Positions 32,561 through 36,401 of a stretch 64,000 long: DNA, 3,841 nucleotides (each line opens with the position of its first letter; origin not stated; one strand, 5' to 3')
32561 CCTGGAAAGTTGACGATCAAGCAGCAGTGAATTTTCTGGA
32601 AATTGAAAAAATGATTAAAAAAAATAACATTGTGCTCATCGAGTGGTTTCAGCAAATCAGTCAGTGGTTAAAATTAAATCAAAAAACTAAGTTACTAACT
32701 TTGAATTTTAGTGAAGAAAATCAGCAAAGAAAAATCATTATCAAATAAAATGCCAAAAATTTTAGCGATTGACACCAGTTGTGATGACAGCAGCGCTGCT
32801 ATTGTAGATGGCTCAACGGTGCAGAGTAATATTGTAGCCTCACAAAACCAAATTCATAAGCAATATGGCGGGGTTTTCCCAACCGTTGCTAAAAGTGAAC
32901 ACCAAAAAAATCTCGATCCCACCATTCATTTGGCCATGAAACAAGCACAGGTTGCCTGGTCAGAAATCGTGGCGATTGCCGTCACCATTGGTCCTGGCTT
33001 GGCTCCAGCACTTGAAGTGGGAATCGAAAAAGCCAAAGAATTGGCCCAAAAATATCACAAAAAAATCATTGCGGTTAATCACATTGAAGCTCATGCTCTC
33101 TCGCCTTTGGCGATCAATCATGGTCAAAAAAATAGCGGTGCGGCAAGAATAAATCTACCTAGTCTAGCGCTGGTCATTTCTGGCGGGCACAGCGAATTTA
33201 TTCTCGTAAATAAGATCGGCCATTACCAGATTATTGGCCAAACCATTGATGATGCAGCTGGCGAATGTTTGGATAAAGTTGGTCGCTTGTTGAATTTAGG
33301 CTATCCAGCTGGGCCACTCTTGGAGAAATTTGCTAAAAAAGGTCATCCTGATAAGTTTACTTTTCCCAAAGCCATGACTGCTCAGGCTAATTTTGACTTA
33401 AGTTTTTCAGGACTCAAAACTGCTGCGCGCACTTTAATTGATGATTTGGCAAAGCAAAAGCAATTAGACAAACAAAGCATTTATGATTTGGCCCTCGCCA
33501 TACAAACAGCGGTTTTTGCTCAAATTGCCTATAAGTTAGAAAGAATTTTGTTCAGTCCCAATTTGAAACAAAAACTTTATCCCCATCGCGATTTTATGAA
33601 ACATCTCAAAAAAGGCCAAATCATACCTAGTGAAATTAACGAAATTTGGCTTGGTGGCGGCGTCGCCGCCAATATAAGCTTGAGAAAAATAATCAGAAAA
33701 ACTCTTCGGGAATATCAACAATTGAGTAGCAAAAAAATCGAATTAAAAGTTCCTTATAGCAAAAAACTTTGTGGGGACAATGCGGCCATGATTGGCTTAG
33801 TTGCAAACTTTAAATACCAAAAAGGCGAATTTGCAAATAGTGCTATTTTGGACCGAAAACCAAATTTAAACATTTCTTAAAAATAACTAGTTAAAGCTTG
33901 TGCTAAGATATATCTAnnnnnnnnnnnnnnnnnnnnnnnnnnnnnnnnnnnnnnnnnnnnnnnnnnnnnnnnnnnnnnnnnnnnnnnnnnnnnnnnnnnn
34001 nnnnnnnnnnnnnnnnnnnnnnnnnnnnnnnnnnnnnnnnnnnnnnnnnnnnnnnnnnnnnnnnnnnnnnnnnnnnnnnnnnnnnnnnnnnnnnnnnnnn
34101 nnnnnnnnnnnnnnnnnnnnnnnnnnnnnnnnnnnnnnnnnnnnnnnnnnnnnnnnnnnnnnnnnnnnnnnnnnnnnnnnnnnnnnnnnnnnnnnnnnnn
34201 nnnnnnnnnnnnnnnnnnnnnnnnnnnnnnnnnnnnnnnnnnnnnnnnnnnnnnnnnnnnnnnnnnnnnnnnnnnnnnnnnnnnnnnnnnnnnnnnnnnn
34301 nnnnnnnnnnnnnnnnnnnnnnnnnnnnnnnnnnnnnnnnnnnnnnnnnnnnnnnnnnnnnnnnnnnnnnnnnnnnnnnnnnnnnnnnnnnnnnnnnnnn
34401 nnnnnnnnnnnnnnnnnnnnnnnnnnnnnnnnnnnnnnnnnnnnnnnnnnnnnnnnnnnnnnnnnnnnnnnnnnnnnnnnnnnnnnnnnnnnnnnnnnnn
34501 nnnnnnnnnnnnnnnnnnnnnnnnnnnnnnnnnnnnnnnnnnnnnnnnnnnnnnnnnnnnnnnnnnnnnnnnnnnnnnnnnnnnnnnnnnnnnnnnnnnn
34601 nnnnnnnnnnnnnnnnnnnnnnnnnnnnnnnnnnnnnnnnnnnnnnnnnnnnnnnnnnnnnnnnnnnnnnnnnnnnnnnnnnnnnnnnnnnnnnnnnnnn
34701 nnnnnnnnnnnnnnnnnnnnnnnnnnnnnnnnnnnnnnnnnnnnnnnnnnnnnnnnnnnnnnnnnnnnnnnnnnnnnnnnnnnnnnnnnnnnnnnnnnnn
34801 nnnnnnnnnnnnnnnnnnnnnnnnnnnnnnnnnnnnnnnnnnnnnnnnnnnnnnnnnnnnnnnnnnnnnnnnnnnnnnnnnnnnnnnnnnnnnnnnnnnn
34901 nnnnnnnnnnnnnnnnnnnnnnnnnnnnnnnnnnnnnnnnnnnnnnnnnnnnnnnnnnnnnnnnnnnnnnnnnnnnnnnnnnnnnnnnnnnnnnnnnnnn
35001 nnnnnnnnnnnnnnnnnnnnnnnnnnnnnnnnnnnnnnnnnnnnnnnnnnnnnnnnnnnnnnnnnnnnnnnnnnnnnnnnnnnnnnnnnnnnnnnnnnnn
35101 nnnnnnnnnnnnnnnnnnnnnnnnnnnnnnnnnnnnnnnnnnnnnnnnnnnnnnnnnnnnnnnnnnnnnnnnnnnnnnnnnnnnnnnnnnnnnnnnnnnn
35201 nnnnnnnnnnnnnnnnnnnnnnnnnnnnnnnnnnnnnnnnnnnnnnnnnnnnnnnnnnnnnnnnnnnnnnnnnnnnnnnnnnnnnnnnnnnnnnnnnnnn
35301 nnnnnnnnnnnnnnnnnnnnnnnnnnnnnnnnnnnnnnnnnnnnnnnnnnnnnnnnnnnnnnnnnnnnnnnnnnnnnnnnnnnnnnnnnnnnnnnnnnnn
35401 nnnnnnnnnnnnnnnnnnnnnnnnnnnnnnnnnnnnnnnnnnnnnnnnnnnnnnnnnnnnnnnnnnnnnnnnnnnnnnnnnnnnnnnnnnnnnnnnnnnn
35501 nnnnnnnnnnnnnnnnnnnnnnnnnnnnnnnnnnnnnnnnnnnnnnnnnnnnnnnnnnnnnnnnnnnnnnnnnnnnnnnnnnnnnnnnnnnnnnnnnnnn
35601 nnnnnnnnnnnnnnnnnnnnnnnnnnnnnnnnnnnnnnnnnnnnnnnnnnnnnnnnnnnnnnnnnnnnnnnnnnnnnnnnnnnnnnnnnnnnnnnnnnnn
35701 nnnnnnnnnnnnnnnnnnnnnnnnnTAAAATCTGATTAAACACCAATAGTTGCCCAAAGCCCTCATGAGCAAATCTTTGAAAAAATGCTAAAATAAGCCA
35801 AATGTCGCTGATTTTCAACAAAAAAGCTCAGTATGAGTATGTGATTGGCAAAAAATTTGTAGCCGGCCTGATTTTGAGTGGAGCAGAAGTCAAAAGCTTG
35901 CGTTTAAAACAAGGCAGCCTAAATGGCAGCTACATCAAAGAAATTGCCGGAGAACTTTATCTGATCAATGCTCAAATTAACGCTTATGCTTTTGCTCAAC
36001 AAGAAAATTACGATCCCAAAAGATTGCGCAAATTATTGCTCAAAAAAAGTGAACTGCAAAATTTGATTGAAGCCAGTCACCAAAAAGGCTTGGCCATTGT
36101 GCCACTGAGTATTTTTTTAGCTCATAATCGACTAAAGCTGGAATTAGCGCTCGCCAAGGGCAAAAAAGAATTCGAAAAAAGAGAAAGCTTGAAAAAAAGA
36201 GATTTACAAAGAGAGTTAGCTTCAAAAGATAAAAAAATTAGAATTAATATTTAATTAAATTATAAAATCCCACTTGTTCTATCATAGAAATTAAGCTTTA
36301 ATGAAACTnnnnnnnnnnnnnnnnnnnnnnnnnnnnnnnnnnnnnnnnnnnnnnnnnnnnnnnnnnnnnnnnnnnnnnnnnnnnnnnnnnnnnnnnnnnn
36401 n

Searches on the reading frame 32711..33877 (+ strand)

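Call 59: search_protein_families(library=pfam, proteins=[window:32711-33877:+], max_evalue=0.00001)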
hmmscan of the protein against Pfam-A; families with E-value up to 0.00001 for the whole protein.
window:32711-33877:+ (389 aa): 1 family
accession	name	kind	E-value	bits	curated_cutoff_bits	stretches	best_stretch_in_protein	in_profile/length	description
PF00814.31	TsaD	-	1.7e-71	241.5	24.8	1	37-362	2-263/264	tRNA N6-adenosine threonylcarbamoyltransferase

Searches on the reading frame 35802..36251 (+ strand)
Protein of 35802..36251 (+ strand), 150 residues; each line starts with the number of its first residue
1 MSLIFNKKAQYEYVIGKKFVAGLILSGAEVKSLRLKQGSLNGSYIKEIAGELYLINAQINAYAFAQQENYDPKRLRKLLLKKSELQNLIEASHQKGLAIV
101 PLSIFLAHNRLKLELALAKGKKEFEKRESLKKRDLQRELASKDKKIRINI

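Call 35: search_protein_families(library=pfam, proteins=[window:35802-36251:+], max_evalue=0.001)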
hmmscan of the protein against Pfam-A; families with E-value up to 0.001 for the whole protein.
window:35802-36251:+ (150 aa): 1 family
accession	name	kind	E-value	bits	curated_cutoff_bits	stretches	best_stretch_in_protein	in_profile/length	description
PF01668.23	SmpB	-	2e-45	154.7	27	1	5-142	3-140/143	SmpB protein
